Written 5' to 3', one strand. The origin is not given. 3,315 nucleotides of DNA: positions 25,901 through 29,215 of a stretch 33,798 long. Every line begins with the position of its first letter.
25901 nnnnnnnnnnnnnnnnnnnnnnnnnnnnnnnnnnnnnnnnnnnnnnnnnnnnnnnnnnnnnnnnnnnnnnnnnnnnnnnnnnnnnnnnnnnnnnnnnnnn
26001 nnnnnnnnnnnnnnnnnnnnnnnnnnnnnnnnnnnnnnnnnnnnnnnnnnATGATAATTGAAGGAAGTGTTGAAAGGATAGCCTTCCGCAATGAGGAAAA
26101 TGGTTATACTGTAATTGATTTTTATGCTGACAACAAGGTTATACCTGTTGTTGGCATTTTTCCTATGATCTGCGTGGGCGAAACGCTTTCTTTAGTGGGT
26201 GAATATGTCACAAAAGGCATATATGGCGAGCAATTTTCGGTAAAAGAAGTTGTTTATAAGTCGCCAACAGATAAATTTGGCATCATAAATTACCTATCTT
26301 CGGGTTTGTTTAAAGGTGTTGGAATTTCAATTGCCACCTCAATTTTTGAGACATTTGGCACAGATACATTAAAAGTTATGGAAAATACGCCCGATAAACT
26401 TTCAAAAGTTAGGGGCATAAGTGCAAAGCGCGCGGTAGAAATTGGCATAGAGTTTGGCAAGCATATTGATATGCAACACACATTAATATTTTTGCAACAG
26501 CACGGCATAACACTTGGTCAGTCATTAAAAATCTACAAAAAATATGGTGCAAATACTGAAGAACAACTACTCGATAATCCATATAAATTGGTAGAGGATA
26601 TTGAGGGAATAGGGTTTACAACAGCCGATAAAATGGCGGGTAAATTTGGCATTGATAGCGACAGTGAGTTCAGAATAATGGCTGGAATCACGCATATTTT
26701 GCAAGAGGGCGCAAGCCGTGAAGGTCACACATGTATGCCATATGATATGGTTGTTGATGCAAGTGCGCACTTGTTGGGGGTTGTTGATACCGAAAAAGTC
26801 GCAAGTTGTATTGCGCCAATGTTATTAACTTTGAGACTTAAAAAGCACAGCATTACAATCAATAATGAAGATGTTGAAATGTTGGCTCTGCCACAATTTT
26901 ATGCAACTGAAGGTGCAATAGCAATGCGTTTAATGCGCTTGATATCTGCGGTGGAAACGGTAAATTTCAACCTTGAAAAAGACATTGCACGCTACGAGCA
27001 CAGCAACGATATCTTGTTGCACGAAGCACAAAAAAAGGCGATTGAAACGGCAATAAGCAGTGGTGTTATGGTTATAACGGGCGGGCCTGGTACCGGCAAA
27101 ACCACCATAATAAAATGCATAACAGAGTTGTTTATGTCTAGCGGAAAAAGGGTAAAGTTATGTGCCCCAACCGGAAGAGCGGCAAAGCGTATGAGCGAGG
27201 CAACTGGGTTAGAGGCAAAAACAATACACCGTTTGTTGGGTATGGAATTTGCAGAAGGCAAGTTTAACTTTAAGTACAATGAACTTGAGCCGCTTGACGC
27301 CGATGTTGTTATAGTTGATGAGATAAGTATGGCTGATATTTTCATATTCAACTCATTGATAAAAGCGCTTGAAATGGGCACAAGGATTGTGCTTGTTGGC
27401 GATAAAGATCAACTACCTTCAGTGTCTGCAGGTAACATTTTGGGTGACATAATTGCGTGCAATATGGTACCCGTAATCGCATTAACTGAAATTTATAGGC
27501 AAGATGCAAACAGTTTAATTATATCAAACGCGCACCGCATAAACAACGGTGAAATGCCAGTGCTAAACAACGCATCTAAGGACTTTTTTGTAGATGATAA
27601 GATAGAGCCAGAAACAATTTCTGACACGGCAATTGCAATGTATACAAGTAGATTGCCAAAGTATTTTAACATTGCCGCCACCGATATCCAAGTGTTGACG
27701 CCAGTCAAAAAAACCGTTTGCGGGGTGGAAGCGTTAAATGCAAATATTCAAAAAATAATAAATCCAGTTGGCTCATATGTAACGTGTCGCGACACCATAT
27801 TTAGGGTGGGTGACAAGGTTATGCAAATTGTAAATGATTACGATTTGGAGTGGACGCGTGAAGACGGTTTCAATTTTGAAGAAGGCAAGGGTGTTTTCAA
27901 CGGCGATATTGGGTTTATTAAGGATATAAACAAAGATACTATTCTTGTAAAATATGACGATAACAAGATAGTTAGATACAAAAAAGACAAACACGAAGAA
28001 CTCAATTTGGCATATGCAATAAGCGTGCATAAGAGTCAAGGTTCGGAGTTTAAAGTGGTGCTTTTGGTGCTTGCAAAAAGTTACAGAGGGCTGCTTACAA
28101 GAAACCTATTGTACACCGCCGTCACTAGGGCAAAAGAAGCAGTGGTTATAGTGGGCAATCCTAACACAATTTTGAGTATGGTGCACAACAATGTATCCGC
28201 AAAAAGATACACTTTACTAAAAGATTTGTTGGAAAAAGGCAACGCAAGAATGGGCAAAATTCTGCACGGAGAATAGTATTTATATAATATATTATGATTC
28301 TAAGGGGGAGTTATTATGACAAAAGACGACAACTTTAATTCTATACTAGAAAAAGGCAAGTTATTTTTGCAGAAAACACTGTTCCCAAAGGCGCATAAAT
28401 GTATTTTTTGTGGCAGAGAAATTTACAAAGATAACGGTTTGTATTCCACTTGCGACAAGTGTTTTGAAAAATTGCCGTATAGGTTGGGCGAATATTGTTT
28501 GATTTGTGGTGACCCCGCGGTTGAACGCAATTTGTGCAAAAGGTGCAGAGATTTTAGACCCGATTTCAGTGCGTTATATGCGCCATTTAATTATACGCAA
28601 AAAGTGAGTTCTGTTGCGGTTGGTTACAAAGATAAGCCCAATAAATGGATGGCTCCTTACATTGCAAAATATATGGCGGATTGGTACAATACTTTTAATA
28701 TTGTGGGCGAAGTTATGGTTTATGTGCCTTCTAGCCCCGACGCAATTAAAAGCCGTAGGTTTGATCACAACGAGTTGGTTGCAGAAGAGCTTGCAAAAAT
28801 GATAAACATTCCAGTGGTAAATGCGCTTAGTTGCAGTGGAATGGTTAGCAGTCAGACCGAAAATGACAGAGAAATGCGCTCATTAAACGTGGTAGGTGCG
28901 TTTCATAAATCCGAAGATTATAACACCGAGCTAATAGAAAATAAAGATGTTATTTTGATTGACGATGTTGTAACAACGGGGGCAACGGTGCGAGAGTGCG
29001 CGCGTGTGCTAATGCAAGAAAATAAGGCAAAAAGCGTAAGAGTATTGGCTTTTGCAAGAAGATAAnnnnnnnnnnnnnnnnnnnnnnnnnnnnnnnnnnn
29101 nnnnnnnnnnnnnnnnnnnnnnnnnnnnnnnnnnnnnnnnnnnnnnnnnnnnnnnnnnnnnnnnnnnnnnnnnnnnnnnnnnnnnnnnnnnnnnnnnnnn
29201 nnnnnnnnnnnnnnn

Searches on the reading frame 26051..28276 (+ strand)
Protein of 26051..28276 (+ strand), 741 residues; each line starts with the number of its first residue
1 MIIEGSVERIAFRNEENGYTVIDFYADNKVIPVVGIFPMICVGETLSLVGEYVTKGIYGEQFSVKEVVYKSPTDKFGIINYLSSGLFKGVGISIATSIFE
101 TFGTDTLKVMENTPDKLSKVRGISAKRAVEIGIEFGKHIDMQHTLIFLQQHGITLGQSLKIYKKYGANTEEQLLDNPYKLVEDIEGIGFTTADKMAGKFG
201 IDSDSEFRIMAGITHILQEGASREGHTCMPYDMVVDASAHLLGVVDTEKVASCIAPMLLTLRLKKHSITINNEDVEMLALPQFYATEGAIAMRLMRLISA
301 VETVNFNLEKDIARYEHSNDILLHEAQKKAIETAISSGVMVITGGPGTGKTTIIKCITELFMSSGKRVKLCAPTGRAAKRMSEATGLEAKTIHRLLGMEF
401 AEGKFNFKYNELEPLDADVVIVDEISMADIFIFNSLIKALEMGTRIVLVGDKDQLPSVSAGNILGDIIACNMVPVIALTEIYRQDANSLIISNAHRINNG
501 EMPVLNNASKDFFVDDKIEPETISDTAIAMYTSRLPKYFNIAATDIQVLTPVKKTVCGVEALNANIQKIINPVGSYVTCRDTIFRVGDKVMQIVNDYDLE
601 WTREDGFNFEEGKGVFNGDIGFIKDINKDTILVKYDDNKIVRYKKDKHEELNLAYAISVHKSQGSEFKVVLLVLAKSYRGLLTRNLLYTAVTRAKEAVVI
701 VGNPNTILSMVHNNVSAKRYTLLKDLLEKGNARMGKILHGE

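Call 59: search_protein_families(library=pfam, proteins=[window:26051-28276:+], max_evalue=0.001)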
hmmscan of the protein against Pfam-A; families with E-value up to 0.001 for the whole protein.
window:26051-28276:+ (741 aa): 16 families
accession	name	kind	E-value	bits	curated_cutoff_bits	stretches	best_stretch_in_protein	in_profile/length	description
PF13245.12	AAA_19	-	3.7e-45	153.8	25.1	1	327-459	1-133/134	AAA domain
PF13604.12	AAA_30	-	1.2e-44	152.8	27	1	323-504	2-176/191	AAA domain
PF14490.11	HHH_RecD2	-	1.9e-35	121.1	27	1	140-228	4-92/92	ATP-dependent RecD2 DNA helicase HHH domain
PF23139.1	OB_YrrC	-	4.2e-18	65.5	27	1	3-70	4-74/76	ATP-dependent DNA helicase YrrC, OB-fold domain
PF18335.7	SH3_13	-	9.9e-18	64.1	41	1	562-633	1-63/65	ATP-dependent RecD-like DNA helicase SH3 domain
PF13538.12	UvrD_C_2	-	2.3e-17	63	27.4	1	653-701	1-52/52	UvrD-like helicase C-terminal domain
PF01443.25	Viral_helicase1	-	5.1e-14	53.1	21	2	643-701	171-227/228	Viral superfamily 1 RNA helicase core domain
PF13086.12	AAA_11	-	2.8e-13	50.7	27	2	324-378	3-65/257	AAA domain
PF05970.20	PIF1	-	4.1e-07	30.2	25.9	1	325-497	4-202/223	PIF1-like helicase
PF14520.12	HHH_5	-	2e-06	28.6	27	0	88-131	8-51/57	Helix-hairpin-helix domain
PF20720.3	nSTAND3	-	1.6e-05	25.1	27.2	1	325-368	5-48/155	Novel STAND NTPase 3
PF13401.12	AAA_22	-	0.00032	21.4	27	0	337-452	5-124/130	AAA domain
PF03308.22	MeaB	-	0.00059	19.4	23.1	0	329-372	25-68/273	Methylmalonyl Co-A mutase-associated GTPase MeaB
PF07728.20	AAA_5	-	0.00087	19.7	22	0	341-451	3-101/139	AAA domain (dynein-related subfamily)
PF13476.12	AAA_23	-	0.00095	20.3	27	0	336-358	18-40/201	AAA domain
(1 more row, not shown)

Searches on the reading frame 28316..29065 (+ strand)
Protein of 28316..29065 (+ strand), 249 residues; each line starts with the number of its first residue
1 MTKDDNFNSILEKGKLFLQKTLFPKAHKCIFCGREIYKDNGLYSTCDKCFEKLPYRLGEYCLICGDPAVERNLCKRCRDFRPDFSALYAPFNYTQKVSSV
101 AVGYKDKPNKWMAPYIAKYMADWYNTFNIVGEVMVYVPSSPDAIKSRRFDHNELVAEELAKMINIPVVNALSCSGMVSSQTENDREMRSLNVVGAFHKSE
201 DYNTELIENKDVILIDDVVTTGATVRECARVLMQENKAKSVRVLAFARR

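Call 59: search_protein_families(library=pfam, proteins=[window:28316-29065:+], max_evalue=0.001)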
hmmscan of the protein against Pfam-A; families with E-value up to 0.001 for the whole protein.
window:28316-29065:+ (249 aa): 3 families
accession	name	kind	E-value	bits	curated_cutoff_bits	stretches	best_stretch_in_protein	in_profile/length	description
PF18912.6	DZR_2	-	1.9e-08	34.4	27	1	20-78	3-56/56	Double zinc ribbon domain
PF00156.33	Pribosyltran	-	2.6e-08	33.8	26.3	1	195-248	79-125/158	Phosphoribosyl transferase domain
PF15609.12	PRTase_2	-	0.00052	20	28.8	1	205-245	115-155/188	Phosphoribosyl transferase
